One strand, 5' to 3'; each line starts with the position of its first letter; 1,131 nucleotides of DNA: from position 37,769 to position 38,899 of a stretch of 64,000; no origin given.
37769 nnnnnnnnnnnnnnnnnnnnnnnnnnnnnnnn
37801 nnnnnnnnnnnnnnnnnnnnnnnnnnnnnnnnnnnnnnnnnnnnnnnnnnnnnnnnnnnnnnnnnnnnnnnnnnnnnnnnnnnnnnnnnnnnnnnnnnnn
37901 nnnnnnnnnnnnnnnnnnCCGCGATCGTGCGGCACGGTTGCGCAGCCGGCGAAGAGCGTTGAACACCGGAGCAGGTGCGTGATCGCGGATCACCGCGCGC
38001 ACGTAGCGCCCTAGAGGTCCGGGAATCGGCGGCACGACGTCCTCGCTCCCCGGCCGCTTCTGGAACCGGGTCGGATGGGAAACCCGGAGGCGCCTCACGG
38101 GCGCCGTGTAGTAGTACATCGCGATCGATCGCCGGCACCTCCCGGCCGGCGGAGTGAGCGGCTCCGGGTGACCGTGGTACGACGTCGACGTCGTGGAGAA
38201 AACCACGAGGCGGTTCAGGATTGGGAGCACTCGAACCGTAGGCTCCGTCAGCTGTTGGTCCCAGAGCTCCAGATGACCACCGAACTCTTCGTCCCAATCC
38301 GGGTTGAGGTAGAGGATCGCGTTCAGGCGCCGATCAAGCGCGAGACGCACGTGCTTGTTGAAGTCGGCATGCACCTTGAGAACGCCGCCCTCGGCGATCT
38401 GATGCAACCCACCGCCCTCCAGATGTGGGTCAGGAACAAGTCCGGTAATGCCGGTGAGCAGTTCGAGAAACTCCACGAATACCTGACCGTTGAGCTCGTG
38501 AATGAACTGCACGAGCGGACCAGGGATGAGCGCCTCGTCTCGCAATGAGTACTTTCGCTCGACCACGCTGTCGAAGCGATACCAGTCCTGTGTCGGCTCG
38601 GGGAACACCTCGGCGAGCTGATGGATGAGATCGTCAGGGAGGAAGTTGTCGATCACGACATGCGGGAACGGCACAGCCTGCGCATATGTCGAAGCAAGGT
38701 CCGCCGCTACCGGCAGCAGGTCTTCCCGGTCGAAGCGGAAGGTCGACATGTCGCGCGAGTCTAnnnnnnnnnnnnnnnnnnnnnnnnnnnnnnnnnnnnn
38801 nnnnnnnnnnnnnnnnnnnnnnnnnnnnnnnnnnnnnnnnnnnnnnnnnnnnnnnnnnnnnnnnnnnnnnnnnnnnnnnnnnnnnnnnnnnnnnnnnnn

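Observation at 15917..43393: About 27-kb Wzx/Wzy/Wzc polysaccharide locus unusually rich in methyltransferases and redox tailoring genes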

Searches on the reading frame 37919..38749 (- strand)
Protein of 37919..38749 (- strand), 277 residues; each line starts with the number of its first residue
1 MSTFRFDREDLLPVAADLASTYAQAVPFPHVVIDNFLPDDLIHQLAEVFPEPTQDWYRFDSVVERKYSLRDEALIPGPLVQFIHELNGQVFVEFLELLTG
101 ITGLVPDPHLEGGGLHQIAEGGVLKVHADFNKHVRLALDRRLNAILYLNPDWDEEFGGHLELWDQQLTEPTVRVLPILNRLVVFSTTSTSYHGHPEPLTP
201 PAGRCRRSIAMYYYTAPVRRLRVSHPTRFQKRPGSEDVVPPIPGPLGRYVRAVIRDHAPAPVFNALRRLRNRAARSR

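Call 6: search_protein_families(library=pfam, proteins=[window:37919-38749:-], max_evalue=0.01)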
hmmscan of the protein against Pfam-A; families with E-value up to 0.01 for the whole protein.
window:37919-38749:- (277 aa): 2 families
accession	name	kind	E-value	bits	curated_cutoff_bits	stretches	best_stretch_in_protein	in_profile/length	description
PF13640.12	2OG-FeII_Oxy_3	-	1.7e-16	61.4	27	1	115-214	3-98/98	2OG-Fe(II) oxygenase superfamily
PF13661.12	2OG-FeII_Oxy_4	-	2e-10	41.5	27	1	120-194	8-81/98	2OG-Fe(II) oxygenase superfamily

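Call 12: search_protein_families(library=ncbifam, proteins=[window:37919-38749:-], max_evalue=0.01)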
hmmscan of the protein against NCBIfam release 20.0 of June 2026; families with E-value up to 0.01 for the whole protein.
window:37919-38749:- (277 aa): 2 families
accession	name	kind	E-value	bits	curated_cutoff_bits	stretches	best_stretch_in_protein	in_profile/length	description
NF041706.1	2OG_matur_YhhC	equivalog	4.8e-06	26.3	150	1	25-193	4-164/182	cyclophane-containing peptide 2OG-Fe(II) oxygenase YhhC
NF052475.1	2OG-Fe_FlmC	exception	0.0087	16.1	240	0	143-187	113-155/181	FlmC family 2OG-Fe(II) oxygenase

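Call 34: search_solved_structures(query=window:37919-38749:-, max_evalue=0.01)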
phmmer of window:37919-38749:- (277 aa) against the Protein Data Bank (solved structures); distinct sequences matched with E-value up to 0.01: 5.
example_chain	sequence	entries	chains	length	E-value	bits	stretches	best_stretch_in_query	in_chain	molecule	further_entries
4nhx_A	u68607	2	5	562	3.5e-05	26.5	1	139-214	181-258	2-oxoglutarate and iron-dependent oxygenase domain-containing protein 1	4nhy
9blq_A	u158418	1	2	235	4.2e-05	26.2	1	74-193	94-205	Putative hydroxylase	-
6ey1_A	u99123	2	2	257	0.0024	20.5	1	141-221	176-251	HIF prolyl hydroxylase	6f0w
5v1b_A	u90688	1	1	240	0.0058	19.2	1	140-243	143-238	Egl nine homolog 2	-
6t8m_A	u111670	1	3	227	0.0082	18.7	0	123-184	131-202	Prolyl 4-hydroxylase subunit alpha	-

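Call 64: find_homologous_proteins(query=window:37919-38749:-, max_evalue=1e-10)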
Query window:37919-38749:- (277 aa): 3279 proteins with E <= 1e-10 among 5370 candidates; the best 120 are listed.
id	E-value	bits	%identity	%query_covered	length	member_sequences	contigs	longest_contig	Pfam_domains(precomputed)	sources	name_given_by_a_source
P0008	5.2e-186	635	100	100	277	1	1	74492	PF13640.13,PF13661.13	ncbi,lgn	-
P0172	4.6e-95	336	55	98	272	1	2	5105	PF13640.13,PF13661.13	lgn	-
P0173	6.0e-88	313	54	95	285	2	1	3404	PF13640.13,PF13661.13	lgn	-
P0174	1.5e-86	308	53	97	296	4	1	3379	PF13640.13,PF13661.13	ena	-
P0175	1.5e-86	308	53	94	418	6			PF13640.13,PF13661.13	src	-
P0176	1.9e-85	305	57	84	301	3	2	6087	PF13640.13,PF13661.13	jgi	jgi:hypothetical protein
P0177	9.7e-85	302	55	85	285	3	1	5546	PF13640.13,PF13661.13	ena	-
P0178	3.1e-84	301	54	91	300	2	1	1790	PF13640.13,PF13661.13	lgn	-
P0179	5.8e-84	300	54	97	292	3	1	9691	PF13640.13,PF13661.13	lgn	-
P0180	1.6e-83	298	54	96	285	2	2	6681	PF13640.13,PF13661.13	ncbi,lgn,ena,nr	ncbi:MAG TPA: 2OG-Fe(II) oxygenase [Planctomycetota bacterium]|nr:2OG-Fe(II) oxygenase [Planctomycet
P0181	2.2e-83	298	50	97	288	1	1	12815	PF13640.13,PF13661.13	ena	-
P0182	3.3e-83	297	55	84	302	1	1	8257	PF13640.13,PF13661.13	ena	-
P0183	4.3e-83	297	55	84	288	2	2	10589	PF13640.13,PF13661.13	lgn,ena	-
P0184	4.9e-83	297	51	93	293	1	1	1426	PF13640.13,PF13661.13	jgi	jgi:hypothetical protein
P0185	9.8e-83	296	53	98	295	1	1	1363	PF13640.13,PF13661.13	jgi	jgi:hypothetical protein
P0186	1.5e-82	295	56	83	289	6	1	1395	PF13640.13,PF13661.13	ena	-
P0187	4.8e-82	294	52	99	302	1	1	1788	PF13640.13,PF13661.13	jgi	jgi:Rps23 Pro-64 3,4-dihydroxylase Tpa1-like proline 4-hydroxylase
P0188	5.2e-82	293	51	91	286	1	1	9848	PF13640.13,PF13661.13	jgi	jgi:hypothetical protein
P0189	7.4e-82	293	52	96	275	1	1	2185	PF13640.13,PF13661.13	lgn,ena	-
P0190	1.1e-81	292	50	98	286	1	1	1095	PF13640.13,PF13661.13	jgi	jgi:hypothetical protein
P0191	1.3e-81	292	53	83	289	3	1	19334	PF13640.13,PF13661.13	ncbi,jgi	jgi:hypothetical protein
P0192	1.4e-81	292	53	96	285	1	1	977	PF13640.13,PF13661.13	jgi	jgi:hypothetical protein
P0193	1.8e-81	292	54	83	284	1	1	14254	PF13640.13,PF13661.13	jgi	jgi:hypothetical protein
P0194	2.2e-81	291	54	92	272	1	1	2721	PF13640.13,PF13661.13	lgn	-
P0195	2.3e-81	291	51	97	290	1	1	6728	PF13640.13,PF13661.13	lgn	-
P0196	3.1e-81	291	50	97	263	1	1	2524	PF13640.13,PF13661.13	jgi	jgi:Rps23 Pro-64 3,4-dihydroxylase Tpa1-like proline 4-hydroxylase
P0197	4.0e-81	291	49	98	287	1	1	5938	PF13640.13,PF13661.13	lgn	-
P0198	4.4e-81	290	53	84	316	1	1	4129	PF13640.13,PF13661.13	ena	-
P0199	5.5e-81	290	51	98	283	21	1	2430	PF13640.13,PF13661.13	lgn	-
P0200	7.2e-81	290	52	85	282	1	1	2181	PF13640.13,PF13661.13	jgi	jgi:hypothetical protein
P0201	7.3e-81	290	53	86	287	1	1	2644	PF13640.13,PF13661.13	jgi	jgi:hypothetical protein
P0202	9.2e-81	289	49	95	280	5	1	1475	PF13640.13,PF13661.13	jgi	-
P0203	9.7e-81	289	51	97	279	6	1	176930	PF13640.13,PF13661.13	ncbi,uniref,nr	ncbi:2OG-Fe(II) oxygenase [Protofrankia symbiont of Coriaria ruscifolia]|uniref:2OG-Fe(II) oxygenase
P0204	1.3e-80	289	52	84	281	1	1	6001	PF13640.13,PF13661.13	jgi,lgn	jgi:hypothetical protein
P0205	1.4e-80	289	52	97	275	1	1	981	PF13640.13,PF13661.13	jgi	jgi:Rps23 Pro-64 3,4-dihydroxylase Tpa1-like proline 4-hydroxylase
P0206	1.4e-80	289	52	87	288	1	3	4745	PF13640.13,PF13661.13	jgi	jgi:Rps23 Pro-64 3,4-dihydroxylase Tpa1-like proline 4-hydroxylase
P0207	1.5e-80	289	52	88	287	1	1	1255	PF13640.13,PF13661.13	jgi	jgi:hypothetical protein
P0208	1.7e-80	288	53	83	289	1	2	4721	PF13640.13,PF13661.13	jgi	jgi:Rps23 Pro-64 3,4-dihydroxylase Tpa1-like proline 4-hydroxylase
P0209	1.8e-80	288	49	98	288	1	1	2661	PF13640.13,PF13661.13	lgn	-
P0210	1.8e-80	288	49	99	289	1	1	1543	PF13640.13,PF13661.13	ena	-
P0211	2.4e-80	288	54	84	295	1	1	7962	PF13640.13,PF13661.13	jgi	jgi:hypothetical protein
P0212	2.5e-80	288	49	97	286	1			PF13640.13,PF13661.13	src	-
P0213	2.7e-80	288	51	100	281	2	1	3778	PF13640.13,PF13661.13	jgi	-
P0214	2.7e-80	288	51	96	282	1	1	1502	PF13640.13,PF13661.13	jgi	jgi:hypothetical protein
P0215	3.0e-80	288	56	83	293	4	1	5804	PF13640.13,PF13661.13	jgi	jgi:hypothetical protein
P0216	3.0e-80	288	57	86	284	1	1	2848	PF13640.13,PF13661.13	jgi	jgi:hypothetical protein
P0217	3.0e-80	288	49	97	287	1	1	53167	PF13640.13,PF13661.13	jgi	jgi:hypothetical protein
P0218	3.3e-80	288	52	98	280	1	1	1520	PF13640.13,PF13661.13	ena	-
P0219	3.6e-80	287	51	98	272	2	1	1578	PF13640.13,PF13661.13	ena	-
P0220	3.8e-80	287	50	98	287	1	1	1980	PF13640.13,PF13661.13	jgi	jgi:hypothetical protein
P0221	3.8e-80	287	54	96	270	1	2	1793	PF13640.13,PF13661.13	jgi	jgi:2OG-Fe(II) oxygenase superfamily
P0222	4.4e-80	287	55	83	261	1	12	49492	PF13640.13,PF13661.13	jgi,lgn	jgi:hypothetical protein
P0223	6.2e-80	287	53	86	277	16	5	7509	PF13640.13,PF13661.13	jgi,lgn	jgi:Rps23 Pro-64 3,4-dihydroxylase Tpa1-like proline 4-hydroxylase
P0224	6.4e-80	287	49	99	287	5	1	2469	PF13640.13,PF13661.13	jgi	jgi:hypothetical protein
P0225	6.8e-80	287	52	87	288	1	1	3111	PF13640.13,PF13661.13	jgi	jgi:hypothetical protein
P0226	6.9e-80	286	49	98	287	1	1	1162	PF13640.13,PF13661.13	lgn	-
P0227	8.6e-80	286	51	84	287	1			PF13640.13,PF13661.13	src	-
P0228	8.8e-80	286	49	97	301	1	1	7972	PF13640.13,PF13661.13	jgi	jgi:hypothetical protein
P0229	9.2e-80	286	50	97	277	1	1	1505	PF13640.13,PF13661.13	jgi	jgi:hypothetical protein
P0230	1.1e-79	286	51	95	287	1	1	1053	PF13640.13,PF13661.13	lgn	-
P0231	1.7e-79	285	52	81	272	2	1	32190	PF13640.13,PF13661.13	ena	-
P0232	1.8e-79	285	53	84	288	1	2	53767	PF13640.13,PF13661.13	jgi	jgi:Rps23 Pro-64 3,4-dihydroxylase Tpa1-like proline 4-hydroxylase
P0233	1.8e-79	285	52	81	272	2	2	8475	PF13640.13,PF13661.13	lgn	-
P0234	2.0e-79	285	50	97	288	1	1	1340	PF13640.13,PF13661.13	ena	-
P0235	2.0e-79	285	53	86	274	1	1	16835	PF13640.13,PF13661.13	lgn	-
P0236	2.3e-79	285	50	99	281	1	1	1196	PF13640.13,PF13661.13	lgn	-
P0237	2.4e-79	285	50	96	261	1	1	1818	PF13640.13,PF13661.13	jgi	jgi:hypothetical protein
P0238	2.4e-79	285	50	97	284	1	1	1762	PF13640.13,PF13661.13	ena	-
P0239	2.5e-79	285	51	98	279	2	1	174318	PF13640.13,PF13661.13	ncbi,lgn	-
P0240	3.0e-79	284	53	88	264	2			PF13640.13,PF13661.13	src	-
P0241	3.1e-79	284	53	87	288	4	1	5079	PF13640.13,PF13661.13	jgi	jgi:2-oxoglutarate-Fe(II)-dependent oxygenase superfamily protein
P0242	3.3e-79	284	54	84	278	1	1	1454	PF13640.13,PF13661.13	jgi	jgi:hypothetical protein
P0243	3.3e-79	284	52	94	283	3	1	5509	PF13640.13,PF13661.13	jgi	-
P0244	3.6e-79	284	51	87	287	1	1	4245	PF13640.13,PF13661.13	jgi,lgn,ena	-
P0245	4.3e-79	284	51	91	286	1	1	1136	PF13640.13,PF13661.13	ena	-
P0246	4.5e-79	284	49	91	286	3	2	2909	PF13640.13,PF13661.13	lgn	-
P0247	4.8e-79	284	50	99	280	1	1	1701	PF13640.13,PF13661.13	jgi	jgi:2OG-Fe(II) oxygenase superfamily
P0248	5.0e-79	284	50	99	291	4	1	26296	PF13640.13,PF13661.13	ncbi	-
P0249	5.9e-79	283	55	81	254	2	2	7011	PF13640.13,PF13661.13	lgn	-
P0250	6.5e-79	283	52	84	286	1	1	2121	PF13640.13,PF13661.13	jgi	jgi:hypothetical protein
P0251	7.1e-79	283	54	92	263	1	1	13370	PF13640.13,PF13661.13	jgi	jgi:hypothetical protein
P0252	8.1e-79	283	52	96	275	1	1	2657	PF13640.13,PF13661.13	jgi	jgi:Rps23 Pro-64 3,4-dihydroxylase Tpa1-like proline 4-hydroxylase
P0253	8.6e-79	283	52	86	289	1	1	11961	PF13640.13,PF13661.13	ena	-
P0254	1.1e-78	283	50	96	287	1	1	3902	PF13640.13,PF13661.13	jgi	jgi:Rps23 Pro-64 3,4-dihydroxylase Tpa1-like proline 4-hydroxylase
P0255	1.1e-78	283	51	89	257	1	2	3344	PF13640.13,PF13661.13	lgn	-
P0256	1.1e-78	283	49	97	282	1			PF13640.13,PF13661.13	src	-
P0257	1.2e-78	282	50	97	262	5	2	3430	PF13640.13,PF13661.13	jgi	jgi:hypothetical protein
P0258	1.3e-78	282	49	95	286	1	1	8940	PF13640.13,PF13661.13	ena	-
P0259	1.4e-78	282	49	97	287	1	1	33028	PF13640.13,PF13661.13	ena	-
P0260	1.7e-78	282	50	98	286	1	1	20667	PF13640.13,PF13661.13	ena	-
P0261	1.9e-78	282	51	94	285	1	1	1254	PF13640.13,PF13661.13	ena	-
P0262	2.0e-78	282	52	93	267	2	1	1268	PF13640.13,PF13661.13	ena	-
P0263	2.0e-78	282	49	100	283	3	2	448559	PF13640.13,PF13661.13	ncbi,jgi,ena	jgi:Rps23 Pro-64 3,4-dihydroxylase Tpa1-like proline 4-hydroxylase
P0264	2.3e-78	281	50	91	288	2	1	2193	PF13640.13,PF13661.13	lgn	-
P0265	2.6e-78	281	51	96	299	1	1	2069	PF13640.13,PF13661.13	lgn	-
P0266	3.3e-78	281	48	97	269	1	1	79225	PF13640.13,PF13661.13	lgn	-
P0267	3.5e-78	281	51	83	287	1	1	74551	PF13640.13,PF13661.13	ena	-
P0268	3.9e-78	281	50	98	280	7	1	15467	PF13640.13,PF13661.13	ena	-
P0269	4.2e-78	281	49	100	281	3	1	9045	PF13640.13,PF13661.13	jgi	jgi:hypothetical protein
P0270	4.8e-78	280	50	91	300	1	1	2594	PF13640.13,PF13661.13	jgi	jgi:hypothetical protein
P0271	4.9e-78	280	52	87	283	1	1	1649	PF13640.13,PF13661.13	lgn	-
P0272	4.9e-78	280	49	98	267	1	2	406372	PF13640.13,PF13661.13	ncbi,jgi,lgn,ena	jgi:Rps23 Pro-64 3,4-dihydroxylase Tpa1-like proline 4-hydroxylase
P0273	5.2e-78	280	49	99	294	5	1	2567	PF13640.13,PF13661.13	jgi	jgi:hypothetical protein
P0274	5.5e-78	280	53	84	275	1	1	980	PF13640.13,PF13661.13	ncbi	-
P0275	6.5e-78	280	52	95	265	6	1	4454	PF13640.13,PF13661.13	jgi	-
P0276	7.4e-78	280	50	96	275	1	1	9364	PF13640.13,PF13661.13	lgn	-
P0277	8.9e-78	280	49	97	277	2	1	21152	PF13640.13,PF13661.13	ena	-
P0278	9.1e-78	280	48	100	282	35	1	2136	PF13640.13,PF13661.13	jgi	-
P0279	9.1e-78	280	51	84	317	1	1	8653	PF13640.13,PF13661.13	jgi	jgi:hypothetical protein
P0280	9.2e-78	280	51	92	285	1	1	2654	PF13640.13,PF13661.13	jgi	jgi:Rps23 Pro-64 3,4-dihydroxylase Tpa1-like proline 4-hydroxylase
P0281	1.1e-77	279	49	98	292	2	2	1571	PF13640.13,PF13661.13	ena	-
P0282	1.2e-77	279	50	98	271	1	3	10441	PF13640.13,PF13661.13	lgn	-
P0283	1.2e-77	279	48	96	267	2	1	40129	PF13640.13,PF13661.13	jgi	jgi:hypothetical protein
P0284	1.4e-77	279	51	92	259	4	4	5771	PF13640.13,PF13661.13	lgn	-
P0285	1.4e-77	279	48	98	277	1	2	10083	PF13640.13,PF13661.13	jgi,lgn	-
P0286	1.4e-77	279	48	98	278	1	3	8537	PF13640.13,PF13661.13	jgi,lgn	-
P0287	1.5e-77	279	55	82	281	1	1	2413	PF13640.13,PF13661.13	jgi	jgi:2OG-Fe(II) oxygenase superfamily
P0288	1.5e-77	279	49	97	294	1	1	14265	PF13640.13,PF13661.13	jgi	jgi:hypothetical protein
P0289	1.5e-77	279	52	86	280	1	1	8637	PF13640.13,PF13661.13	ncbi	-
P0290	1.8e-77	279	52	86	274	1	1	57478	PF13640.13,PF13661.13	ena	-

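Call 65: find_encoding_contigs(protein=P0203, flank=8000, max_places=1)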
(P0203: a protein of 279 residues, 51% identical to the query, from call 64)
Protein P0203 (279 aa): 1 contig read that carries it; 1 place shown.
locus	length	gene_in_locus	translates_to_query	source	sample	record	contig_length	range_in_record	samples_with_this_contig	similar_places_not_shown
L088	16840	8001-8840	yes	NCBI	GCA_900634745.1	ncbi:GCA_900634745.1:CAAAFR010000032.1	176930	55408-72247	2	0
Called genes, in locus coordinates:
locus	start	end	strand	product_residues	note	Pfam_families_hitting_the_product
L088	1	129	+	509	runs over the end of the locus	PF22772:WsaF_C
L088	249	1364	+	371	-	PF00155:Aminotran_1_2 (weak), PF01041:DegT_DnrJ_EryC1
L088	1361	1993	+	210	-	PF14602:Hexapep_2 (faint), PF00132:Hexapep (weak), PF25084:LbH_EIF2B (faint), PF25087:GMPPB_C (faint), PF00132:Hexapep (weak)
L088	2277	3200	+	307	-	-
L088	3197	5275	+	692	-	PF04932:Wzy_C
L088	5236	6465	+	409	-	PF04909:Amidohydro_2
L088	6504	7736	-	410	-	PF13439:Glyco_transf_4 (weak), PF20706:GT4-conflict, PF00534:Glycos_transf_1, PF13692:Glyco_trans_1_4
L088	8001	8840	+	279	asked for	PF13640:2OG-FeII_Oxy_3, PF13661:2OG-FeII_Oxy_4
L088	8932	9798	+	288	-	PF00535:Glycos_transf_2, PF13641:Glyco_tranf_2_3 (weak)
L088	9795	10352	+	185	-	PF00132:Hexapep, PF14602:Hexapep_2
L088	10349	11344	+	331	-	PF00535:Glycos_transf_2, PF10111:Glyco_tranf_2_2 (faint), PF13641:Glyco_tranf_2_3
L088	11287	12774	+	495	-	PF13439:Glyco_transf_4, PF13579:Glyco_trans_4_4, PF00534:Glycos_transf_1, PF13692:Glyco_trans_1_4, PF13524:Glyco_trans_1_2 (weak)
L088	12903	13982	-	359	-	-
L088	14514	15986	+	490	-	PF07690:MFS_1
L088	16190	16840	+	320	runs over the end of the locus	-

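Call 66: find_encoding_contigs(protein=P0263, flank=8000, max_places=1)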
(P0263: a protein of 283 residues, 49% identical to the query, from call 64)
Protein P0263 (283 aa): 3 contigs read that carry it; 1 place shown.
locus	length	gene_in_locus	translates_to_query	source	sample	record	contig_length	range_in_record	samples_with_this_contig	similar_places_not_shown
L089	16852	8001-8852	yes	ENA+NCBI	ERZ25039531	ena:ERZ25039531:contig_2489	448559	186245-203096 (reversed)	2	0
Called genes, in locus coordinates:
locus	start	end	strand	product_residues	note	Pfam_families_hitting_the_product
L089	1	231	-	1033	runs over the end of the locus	PF12229:PG_binding_4, PF04294:VanW, PF00890:FAD_binding_2 (weak), PF01266:DAO (faint), PF01494:FAD_binding_3, PF03486:HI0933_like (weak), PF07992:Pyr_redox_2 (weak), PF12831:FAD_oxidored (weak)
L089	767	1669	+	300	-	-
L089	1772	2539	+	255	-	PF00106:adh_short, PF08659:KR, PF13561:adh_short_C2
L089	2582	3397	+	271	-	-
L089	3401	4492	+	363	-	PF22622:MFE-2_hydrat-2_N, PF01575:MaoC_dehydratas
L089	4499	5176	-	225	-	PF21003:NucS_N, PF01939:NucS_C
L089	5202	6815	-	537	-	PF03109:ABC1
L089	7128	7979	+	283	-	-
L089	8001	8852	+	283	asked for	PF13640:2OG-FeII_Oxy_3, PF13661:2OG-FeII_Oxy_4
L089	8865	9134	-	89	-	PF01035:DNA_binding_1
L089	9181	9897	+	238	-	PF00106:adh_short, PF13561:adh_short_C2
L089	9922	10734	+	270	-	PF05721:PhyH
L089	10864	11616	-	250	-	PF00459:Inositol_P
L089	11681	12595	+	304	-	PF01507:PAPS_reduct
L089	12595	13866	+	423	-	PF00009:GTP_EFTU, PF01926:MMR_HSR1 (faint), PF22594:GTP-eEF1A_C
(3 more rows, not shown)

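Call 67: find_encoding_contigs(protein=P0272, flank=8000, max_places=1)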
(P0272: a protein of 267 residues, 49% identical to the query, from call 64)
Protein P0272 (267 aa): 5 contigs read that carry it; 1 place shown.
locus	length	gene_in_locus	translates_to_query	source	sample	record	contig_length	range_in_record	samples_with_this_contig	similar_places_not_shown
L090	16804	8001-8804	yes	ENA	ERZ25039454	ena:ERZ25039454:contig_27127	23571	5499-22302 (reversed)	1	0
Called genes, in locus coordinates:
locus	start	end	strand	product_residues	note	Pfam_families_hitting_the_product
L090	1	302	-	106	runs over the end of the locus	PF01527:HTH_Tnp_1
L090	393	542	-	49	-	-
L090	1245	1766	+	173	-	-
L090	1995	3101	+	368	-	-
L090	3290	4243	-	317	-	PF13240:Zn_Ribbon_1 (faint)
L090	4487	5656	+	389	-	PF13692:Glyco_trans_1_4, PF13524:Glyco_trans_1_2 (weak), PF00534:Glycos_transf_1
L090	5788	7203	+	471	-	PF23795:SH3_YKFC_2nd (faint)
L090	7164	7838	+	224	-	-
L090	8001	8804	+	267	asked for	PF13640:2OG-FeII_Oxy_3, PF13661:2OG-FeII_Oxy_4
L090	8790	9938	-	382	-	PF13439:Glyco_transf_4 (faint), PF00534:Glycos_transf_1, PF13692:Glyco_trans_1_4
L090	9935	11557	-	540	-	PF01943:Polysacc_synt, PF13440:Polysacc_synt_3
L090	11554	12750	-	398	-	PF20706:GT4-conflict, PF13439:Glyco_transf_4, PF13579:Glyco_trans_4_4, PF00534:Glycos_transf_1, PF13692:Glyco_trans_1_4, PF13524:Glyco_trans_1_2 (weak)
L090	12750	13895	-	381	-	PF13692:Glyco_trans_1_4, PF13524:Glyco_trans_1_2 (weak)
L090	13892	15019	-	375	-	PF20706:GT4-conflict, PF00534:Glycos_transf_1, PF13692:Glyco_trans_1_4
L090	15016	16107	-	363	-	PF13439:Glyco_transf_4, PF13579:Glyco_trans_4_4, PF00534:Glycos_transf_1, PF13692:Glyco_trans_1_4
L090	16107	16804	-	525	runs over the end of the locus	PF04932:Wzy_C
